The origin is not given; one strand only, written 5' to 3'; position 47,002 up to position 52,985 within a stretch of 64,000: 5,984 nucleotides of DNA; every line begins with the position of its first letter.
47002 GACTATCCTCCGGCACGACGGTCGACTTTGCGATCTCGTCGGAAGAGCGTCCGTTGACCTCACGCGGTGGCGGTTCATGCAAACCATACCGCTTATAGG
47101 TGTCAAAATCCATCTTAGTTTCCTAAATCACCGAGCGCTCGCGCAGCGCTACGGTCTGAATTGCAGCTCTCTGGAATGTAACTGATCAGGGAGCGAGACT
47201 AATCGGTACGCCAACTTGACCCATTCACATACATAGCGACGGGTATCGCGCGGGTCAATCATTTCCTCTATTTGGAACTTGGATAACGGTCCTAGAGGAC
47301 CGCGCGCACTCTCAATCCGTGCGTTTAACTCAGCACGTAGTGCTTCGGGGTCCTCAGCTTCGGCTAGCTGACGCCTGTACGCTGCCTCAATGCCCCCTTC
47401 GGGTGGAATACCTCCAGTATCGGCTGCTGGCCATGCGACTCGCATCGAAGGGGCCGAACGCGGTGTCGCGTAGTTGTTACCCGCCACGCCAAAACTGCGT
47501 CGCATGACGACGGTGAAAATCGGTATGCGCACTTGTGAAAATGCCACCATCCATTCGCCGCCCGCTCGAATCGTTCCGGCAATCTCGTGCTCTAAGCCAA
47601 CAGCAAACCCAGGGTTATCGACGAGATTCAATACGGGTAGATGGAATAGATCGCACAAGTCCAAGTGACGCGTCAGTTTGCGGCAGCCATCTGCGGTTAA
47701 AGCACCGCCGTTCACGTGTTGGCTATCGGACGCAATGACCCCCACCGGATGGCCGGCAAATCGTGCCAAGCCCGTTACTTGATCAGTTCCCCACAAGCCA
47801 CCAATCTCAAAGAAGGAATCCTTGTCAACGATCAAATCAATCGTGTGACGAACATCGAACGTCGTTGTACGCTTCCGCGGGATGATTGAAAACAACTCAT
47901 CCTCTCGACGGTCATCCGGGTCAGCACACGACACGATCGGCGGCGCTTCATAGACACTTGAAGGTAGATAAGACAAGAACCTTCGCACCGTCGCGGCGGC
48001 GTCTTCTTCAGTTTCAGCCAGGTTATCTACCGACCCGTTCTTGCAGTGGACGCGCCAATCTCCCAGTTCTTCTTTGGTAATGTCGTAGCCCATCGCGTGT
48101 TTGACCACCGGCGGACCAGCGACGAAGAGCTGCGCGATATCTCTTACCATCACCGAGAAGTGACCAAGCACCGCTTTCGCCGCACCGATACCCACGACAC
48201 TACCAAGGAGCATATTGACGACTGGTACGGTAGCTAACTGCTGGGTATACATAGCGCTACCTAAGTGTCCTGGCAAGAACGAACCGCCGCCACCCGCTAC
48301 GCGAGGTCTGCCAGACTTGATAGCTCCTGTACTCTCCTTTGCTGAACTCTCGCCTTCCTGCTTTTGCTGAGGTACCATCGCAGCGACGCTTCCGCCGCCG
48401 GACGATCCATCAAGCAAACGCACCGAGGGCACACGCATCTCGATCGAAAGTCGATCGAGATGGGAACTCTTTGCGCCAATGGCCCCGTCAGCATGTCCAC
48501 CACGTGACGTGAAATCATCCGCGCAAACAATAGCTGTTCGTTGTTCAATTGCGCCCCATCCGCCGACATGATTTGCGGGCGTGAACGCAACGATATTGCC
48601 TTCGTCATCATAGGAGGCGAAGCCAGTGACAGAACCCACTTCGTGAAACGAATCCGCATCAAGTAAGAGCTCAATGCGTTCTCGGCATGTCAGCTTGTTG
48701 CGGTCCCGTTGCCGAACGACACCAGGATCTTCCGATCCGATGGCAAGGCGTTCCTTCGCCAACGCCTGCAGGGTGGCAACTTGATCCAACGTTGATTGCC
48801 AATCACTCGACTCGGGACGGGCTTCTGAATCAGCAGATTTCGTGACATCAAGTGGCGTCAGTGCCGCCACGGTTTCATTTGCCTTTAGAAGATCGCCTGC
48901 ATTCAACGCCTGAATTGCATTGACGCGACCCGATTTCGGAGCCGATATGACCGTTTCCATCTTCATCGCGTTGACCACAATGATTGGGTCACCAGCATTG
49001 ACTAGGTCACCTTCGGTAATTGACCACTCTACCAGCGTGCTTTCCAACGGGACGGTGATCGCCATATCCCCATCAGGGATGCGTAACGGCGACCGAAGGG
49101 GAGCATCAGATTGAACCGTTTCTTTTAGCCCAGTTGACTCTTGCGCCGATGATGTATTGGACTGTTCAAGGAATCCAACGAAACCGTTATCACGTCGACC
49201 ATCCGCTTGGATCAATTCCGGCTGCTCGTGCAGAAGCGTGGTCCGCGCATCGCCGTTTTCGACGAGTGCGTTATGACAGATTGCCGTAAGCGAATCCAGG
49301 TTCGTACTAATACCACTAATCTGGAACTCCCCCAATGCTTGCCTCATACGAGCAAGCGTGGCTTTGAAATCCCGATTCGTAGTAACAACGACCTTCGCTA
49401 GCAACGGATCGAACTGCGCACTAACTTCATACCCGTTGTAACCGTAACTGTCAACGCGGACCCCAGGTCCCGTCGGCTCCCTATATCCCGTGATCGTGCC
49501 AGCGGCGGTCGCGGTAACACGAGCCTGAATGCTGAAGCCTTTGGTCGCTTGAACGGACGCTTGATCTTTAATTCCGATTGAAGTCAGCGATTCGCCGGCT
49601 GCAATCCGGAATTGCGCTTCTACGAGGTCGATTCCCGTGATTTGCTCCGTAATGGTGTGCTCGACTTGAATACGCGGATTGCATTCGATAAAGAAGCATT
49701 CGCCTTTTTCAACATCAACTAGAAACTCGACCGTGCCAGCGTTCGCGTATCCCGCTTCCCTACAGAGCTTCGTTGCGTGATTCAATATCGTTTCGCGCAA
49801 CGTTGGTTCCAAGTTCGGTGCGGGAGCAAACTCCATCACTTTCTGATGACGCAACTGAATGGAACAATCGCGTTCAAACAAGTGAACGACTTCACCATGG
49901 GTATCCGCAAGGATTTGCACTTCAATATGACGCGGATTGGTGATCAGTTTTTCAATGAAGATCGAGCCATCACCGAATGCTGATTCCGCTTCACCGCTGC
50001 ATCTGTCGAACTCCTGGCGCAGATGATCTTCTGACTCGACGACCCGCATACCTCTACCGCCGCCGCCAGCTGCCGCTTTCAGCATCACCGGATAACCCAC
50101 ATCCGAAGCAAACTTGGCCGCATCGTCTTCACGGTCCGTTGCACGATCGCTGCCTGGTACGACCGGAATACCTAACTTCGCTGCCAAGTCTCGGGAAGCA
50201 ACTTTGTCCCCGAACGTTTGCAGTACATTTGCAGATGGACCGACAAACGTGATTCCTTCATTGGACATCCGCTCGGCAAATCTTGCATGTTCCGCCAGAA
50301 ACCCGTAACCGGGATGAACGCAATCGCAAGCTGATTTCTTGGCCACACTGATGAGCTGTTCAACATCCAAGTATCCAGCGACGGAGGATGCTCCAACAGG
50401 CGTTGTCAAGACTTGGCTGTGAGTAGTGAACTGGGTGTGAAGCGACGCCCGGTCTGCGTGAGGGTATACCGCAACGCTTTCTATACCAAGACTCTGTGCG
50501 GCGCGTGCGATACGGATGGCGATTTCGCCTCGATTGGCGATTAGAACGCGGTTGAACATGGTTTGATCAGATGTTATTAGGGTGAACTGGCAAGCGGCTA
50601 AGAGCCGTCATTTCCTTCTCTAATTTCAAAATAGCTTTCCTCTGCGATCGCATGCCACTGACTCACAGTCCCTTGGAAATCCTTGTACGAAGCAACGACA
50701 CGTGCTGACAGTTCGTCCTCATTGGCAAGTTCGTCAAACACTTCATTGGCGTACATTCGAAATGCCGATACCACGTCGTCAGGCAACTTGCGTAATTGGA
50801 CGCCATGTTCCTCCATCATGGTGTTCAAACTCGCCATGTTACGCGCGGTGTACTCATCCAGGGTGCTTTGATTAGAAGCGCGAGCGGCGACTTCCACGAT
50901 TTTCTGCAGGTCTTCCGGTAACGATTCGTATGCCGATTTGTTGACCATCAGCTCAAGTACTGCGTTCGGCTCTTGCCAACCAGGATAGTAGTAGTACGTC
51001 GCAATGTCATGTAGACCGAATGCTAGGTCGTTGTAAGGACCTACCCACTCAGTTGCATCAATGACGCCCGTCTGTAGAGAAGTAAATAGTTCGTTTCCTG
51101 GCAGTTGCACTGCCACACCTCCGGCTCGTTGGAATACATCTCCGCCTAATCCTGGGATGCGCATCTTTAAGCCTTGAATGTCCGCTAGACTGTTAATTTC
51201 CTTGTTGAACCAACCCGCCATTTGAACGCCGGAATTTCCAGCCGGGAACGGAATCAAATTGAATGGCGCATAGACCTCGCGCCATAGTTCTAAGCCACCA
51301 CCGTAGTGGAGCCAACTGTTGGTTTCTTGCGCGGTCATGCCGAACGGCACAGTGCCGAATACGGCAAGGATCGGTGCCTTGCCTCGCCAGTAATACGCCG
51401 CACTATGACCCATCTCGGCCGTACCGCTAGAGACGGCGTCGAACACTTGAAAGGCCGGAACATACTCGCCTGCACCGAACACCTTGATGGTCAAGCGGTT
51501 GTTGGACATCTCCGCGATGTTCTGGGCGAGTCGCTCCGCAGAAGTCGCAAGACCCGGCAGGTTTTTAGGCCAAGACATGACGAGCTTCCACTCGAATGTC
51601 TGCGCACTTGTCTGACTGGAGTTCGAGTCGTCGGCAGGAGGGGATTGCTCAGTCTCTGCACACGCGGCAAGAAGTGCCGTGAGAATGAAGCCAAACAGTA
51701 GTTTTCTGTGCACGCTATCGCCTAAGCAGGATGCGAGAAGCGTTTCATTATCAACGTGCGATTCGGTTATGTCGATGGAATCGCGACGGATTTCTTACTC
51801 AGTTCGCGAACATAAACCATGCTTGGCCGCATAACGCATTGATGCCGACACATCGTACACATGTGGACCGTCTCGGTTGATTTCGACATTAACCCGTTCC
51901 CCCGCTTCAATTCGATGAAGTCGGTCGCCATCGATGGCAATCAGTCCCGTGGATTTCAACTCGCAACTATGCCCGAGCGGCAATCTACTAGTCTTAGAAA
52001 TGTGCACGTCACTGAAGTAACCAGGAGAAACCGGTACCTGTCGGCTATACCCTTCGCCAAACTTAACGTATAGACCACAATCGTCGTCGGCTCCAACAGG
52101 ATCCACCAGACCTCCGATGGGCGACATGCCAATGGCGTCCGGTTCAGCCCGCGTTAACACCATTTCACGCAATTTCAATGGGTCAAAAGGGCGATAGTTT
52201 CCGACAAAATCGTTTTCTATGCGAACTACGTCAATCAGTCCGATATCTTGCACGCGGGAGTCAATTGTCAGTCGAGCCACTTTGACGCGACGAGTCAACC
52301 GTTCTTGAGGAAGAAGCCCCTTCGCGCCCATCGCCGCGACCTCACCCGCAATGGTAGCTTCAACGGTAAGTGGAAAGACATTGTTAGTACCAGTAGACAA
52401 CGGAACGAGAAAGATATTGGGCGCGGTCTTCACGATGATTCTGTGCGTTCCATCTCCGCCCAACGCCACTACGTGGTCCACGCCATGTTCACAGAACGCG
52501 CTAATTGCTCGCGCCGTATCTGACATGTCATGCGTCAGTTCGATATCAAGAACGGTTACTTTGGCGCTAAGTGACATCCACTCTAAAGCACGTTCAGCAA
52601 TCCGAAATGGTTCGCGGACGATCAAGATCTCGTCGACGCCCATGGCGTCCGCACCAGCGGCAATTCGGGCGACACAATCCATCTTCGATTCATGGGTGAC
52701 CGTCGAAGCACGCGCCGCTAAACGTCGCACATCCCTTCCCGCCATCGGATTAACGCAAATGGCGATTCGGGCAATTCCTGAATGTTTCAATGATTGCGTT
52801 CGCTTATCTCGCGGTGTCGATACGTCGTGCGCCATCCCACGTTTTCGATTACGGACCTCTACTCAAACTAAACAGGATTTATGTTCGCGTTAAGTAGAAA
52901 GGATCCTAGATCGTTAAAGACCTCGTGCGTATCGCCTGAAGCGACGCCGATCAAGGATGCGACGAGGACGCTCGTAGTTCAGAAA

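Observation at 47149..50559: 1136-aa single-polypeptide biotin carboxylase-BCCP-carboxyltransferase (LCC-like acyl-CoA carboxylase)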

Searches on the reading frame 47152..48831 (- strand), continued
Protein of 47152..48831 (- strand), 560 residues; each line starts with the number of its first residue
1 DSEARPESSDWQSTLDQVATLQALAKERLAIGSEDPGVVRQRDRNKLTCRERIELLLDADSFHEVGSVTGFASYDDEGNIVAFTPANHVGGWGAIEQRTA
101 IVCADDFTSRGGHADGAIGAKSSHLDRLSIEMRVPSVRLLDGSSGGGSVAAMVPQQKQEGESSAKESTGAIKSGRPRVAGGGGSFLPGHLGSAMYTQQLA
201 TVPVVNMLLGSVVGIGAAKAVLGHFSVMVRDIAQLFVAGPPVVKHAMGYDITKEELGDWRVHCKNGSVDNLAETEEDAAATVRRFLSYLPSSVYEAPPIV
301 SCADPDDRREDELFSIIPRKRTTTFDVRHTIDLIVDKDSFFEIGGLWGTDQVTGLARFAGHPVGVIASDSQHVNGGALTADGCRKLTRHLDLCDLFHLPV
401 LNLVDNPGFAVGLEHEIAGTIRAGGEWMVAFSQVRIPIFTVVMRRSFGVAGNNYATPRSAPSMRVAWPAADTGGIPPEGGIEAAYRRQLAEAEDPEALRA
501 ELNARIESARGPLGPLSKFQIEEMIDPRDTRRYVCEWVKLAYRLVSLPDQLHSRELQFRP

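Call 42: search_protein_representatives(protein=window:47152-48831:-)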
Query: 560 residues. Proteins with E-value up to 0.001 (for the whole library): 9592; up to 1e-10: 4634; up to 1e-30: 918. The best 150 are listed.
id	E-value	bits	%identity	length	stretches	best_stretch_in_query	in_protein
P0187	3.0e-293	990.2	77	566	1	2-560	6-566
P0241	5.0e-283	956.5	75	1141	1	9-560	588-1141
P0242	8.4e-208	708.2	70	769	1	39-504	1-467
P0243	4.2e-179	613.4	75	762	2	242-560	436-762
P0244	2.7e-147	508.4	79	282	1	282-560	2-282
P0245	3.3e-142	491.6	76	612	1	8-297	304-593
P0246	8.0e-140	483.8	78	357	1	207-484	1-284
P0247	6.1e-136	471.0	82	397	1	303-549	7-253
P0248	7.2e-123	427.8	47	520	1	11-544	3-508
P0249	1.8e-122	426.5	79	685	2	65-200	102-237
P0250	4.0e-120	418.7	45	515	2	182-545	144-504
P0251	3.6e-118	412.3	45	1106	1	10-545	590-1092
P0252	1.6e-117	410.2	46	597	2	195-542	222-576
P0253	4.9e-116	405.3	44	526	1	11-541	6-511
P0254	4.3e-115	402.1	46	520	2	182-544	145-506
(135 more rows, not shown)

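Call 70: predict_structure(alignment_id=A1)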
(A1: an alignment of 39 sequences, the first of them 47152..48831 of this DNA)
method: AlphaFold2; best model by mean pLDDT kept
length: 560 residues; sequences in the alignment: 39
mean_pLDDT: 67.1   pTM: 0.73
mean pLDDT of the five models: 67.1, 66.2, 65.6, 57.4, 55.7
residues with pLDDT >= 90: 111; 70-90: 165; 50-70: 120; < 50: 164
segments of 3 or more residues with pLDDT < 50: 1-8, 108-116, 143-190, 211-219, 233-266, 407-413, 447-457, 470-479, 481-484, 505-521, 557-560
pLDDT, mean of each block of 10 residues (from residue 1): 48 85 77 58 67 90 79 78 72 93 67 50 83 89 39 40 37 34 42 73 82 46 71 40 29 41 53 86 95 94 91 72 72 94 75 93 84 56 78 91 66 50 66 83 58 47 71 39 53 73 45 37 78 94 90 60
secondary structure, 60 per line:
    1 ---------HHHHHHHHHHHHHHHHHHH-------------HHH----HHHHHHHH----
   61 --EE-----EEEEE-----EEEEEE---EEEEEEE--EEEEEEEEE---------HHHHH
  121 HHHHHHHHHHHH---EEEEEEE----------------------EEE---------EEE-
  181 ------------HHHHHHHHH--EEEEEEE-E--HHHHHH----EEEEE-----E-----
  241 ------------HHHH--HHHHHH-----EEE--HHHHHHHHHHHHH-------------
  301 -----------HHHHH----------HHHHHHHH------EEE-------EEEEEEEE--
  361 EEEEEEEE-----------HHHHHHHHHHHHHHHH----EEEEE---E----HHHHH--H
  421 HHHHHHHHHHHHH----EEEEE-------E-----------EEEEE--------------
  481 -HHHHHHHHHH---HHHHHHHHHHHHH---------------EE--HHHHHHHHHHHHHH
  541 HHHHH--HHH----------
elements in order: H10-28 H49-56 E70-74 E80-85 E89-95 E98-106 H116-132 E136-142 E165-167 E177-179 H193-201 E204-210 H215-220 E225-229 H253-256 H259-264 E270-272 H275-287 H312-316 H327-334 E341-343 E351-358 E361-368 H380-395 E400-404 H413-417 H420-433 E438-442 E462-466 H482-491 H495-507 H527-545

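Call 73: fold_search(model_id=the predicted structure, library=pdb)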
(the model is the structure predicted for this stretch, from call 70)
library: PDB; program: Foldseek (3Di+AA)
matches with E <= 10: 766; with E <= 0.001: 220
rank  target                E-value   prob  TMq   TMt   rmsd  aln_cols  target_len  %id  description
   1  8pn7_A                1.2e-35  1.00  0.71  0.78   5.3       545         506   27  Engineered glycolyl-CoA carboxylase (G20R variant) with bound CoA (released 2023-11-29)
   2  6ybp_A                2.4e-35  1.00  0.71  0.78   5.4       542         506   27  Propionyl-CoA carboxylase of Methylorubrum extorquens with bound CoA (released 2020-10-28)
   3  8pn8_A                9.3e-35  1.00  0.70  0.77   5.3       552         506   26  Engineered glycolyl-CoA carboxylase (L100N variant) with bound CoA (released 2023-11-29)
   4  6ybq_A                9.3e-35  1.00  0.71  0.78   5.9       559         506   27  Engineered glycolyl-CoA carboxylase (quintuple mutant) with bound CoA (released 2020-10-28)
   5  1on3_E                2.0e-34  1.00  0.69  0.74   6.0       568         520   26  Transcarboxylase 12S crystal structure: hexamer assembly and substrate binding to a multienzyme core (with methylmalon (released 2003-05-20)
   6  7w5u_A                2.0e-34  1.00  0.69  0.75   5.8       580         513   26  Acetyl-CoA Carboxylase-AccB (released 2022-04-13)
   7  1vrg_A                2.9e-34  1.00  0.71  0.77   5.7       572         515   26  Crystal structure of propionyl-CoA carboxylase, beta subunit (TM0716) from THERMOTOGA MARITIMA at 2.30 A resolution (released 2005-03-08)
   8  1on3_A                6.6e-34  1.00  0.72  0.77   5.6       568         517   26  Transcarboxylase 12S crystal structure: hexamer assembly and substrate binding to a multienzyme core (with methylmalon (released 2003-05-20)
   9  1on3_B                1.2e-33  1.00  0.72  0.77   5.7       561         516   27  Transcarboxylase 12S crystal structure: hexamer assembly and substrate binding to a multienzyme core (with methylmalon (released 2003-05-20)
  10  3iav_A                1.3e-33  1.00  0.71  0.76   5.4       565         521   26  Propionyl-CoA Carboxylase Beta Subunit, D422V (released 2010-06-30)
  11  7ybu_C                1.7e-33  1.00  0.67  0.74   6.3       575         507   26  Human propionyl-coenzyme A carboxylase (released 2023-07-05)
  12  1on9_C                4.4e-33  1.00  0.70  0.76   5.7       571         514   26  Transcarboxylase 12S crystal structure: hexamer assembly and substrate binding to a multienzyme core (with hydrolyzed  (released 2003-05-20)
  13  1on9_E                5.5e-33  1.00  0.71  0.76   5.7       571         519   26  Transcarboxylase 12S crystal structure: hexamer assembly and substrate binding to a multienzyme core (with hydrolyzed  (released 2003-05-20)
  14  3n6r_B                8.4e-33  1.00  0.70  0.77   5.8       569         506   25  CRYSTAL STRUCTURE OF the holoenzyme of PROPIONYL-COA CARBOXYLASE (PCC) (released 2010-08-25)
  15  1on3_C                9.4e-33  1.00  0.70  0.76   6.0       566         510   25  Transcarboxylase 12S crystal structure: hexamer assembly and substrate binding to a multienzyme core (with methylmalon (released 2003-05-20)
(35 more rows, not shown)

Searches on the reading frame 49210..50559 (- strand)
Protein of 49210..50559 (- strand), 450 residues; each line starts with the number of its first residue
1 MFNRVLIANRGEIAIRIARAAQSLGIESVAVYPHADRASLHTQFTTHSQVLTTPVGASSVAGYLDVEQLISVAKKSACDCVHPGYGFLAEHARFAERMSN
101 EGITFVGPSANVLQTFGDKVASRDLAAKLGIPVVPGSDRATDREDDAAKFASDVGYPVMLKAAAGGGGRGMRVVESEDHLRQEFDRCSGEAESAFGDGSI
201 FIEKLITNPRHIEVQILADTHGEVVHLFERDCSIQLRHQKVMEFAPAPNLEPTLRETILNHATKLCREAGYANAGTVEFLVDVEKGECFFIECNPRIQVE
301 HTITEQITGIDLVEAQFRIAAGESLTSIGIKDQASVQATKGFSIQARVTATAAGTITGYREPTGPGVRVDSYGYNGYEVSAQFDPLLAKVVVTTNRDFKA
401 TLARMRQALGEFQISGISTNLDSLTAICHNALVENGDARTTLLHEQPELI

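Call 49: search_solved_structures(query=window:49210-50559:-, max_evalue=1e-100, show_alignments=1)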
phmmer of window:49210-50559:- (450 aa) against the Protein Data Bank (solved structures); distinct sequences matched with E-value up to 1e-100: 49.
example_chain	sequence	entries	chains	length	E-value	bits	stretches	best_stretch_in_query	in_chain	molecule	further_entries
4hnt_A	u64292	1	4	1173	1.9e-122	412.6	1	3-449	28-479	Pyruvate carboxylase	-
3hbl_A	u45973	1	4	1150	4.7e-122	411.3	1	3-449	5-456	Pyruvate carboxylase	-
3ho8_A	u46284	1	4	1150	4.7e-122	411.3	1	3-449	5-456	Pyruvate carboxylase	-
3hb9_A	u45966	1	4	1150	4.7e-122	411.3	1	3-449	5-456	Pyruvate carboxylase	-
3bg5_A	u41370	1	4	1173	4.9e-122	411.3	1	3-449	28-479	Pyruvate carboxylase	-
4hnu_A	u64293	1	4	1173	9.4e-122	410.3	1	3-449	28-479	Pyruvate carboxylase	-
2dzd_A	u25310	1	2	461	1.3e-121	409.8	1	3-449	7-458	pyruvate carboxylase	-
4hnv_A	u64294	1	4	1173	2.5e-121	409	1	3-449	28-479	Pyruvate carboxylase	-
8gk8_C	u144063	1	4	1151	3.2e-121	408.6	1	3-449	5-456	Pyruvate carboxylase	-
7wta_A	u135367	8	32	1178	3.1e-119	402.1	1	3-449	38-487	Pyruvate carboxylase, mitochondrial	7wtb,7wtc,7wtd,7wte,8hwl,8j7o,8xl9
5vz0_A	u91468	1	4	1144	7.1e-118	397.6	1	3-449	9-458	Pyruvate carboxylase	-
5vyw_A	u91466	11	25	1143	7.1e-118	397.6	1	3-449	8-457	Pyruvate carboxylase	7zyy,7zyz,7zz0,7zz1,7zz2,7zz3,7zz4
5vyz_A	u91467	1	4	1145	7.1e-118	397.6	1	3-449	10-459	Pyruvate carboxylase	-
4qsk_A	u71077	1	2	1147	1.3e-117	396.7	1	3-449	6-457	Pyruvate carboxylase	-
4qsh_A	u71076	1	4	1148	1.3e-117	396.7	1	3-449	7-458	Pyruvate carboxylase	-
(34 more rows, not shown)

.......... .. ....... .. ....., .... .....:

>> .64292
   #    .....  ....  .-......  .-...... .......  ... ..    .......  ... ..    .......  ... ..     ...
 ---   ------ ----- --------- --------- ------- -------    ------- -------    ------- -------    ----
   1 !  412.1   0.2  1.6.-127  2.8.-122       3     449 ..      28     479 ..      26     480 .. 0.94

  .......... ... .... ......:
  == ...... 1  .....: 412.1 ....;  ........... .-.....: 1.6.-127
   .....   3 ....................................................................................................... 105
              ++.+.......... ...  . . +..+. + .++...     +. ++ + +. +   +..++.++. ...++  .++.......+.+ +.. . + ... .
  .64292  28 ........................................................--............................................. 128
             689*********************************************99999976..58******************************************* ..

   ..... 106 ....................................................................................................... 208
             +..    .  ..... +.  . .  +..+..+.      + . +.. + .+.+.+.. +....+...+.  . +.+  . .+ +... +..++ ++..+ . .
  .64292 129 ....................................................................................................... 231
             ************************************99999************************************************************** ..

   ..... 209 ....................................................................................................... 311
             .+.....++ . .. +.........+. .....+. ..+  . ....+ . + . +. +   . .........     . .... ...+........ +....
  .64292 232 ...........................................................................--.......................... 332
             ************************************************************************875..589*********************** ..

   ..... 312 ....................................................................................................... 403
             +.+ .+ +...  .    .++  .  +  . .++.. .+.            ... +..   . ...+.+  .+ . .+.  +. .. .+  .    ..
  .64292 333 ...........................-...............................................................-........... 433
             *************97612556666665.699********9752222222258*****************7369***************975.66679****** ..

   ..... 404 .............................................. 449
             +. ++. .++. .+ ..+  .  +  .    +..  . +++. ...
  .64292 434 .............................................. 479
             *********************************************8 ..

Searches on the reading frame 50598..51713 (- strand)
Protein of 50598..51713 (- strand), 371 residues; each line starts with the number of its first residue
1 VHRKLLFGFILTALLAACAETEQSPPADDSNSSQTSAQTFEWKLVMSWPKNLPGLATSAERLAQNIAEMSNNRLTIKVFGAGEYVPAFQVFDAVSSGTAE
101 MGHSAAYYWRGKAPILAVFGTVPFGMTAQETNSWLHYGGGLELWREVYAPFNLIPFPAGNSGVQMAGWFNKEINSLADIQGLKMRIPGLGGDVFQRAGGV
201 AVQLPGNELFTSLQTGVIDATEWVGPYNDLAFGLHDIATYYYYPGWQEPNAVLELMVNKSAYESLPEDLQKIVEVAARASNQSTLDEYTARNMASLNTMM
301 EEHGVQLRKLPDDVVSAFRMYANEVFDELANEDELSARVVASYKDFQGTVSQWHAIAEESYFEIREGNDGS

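Call 22: search_protein_families(library=pfam, proteins=[window:50598-51713:-], max_evalue=0.001)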
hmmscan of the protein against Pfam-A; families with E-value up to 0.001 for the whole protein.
window:50598-51713:- (371 aa): 1 family
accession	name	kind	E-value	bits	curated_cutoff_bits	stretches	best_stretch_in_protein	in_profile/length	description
PF03480.18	DctP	-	1.1e-56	192.7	23.4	1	57-332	13-285/286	Bacterial extracellular solute-binding protein, family 7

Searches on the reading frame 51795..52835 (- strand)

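Call 22: search_protein_families(library=pfam, proteins=[window:51795-52835:-], max_evalue=0.001)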
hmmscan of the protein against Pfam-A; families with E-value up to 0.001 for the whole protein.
window:51795-52835:- (346 aa): 2 families
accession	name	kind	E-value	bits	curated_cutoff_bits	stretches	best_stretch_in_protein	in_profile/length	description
PF01513.26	NAD_kinase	-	4.9e-08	33.8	25.5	1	85-152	59-108/130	ATP-NAD kinase N-terminal domain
PF00781.29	DAGK_cat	-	2.1e-05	24.6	23.6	1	94-159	30-100/125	Diacylglycerol kinase catalytic domain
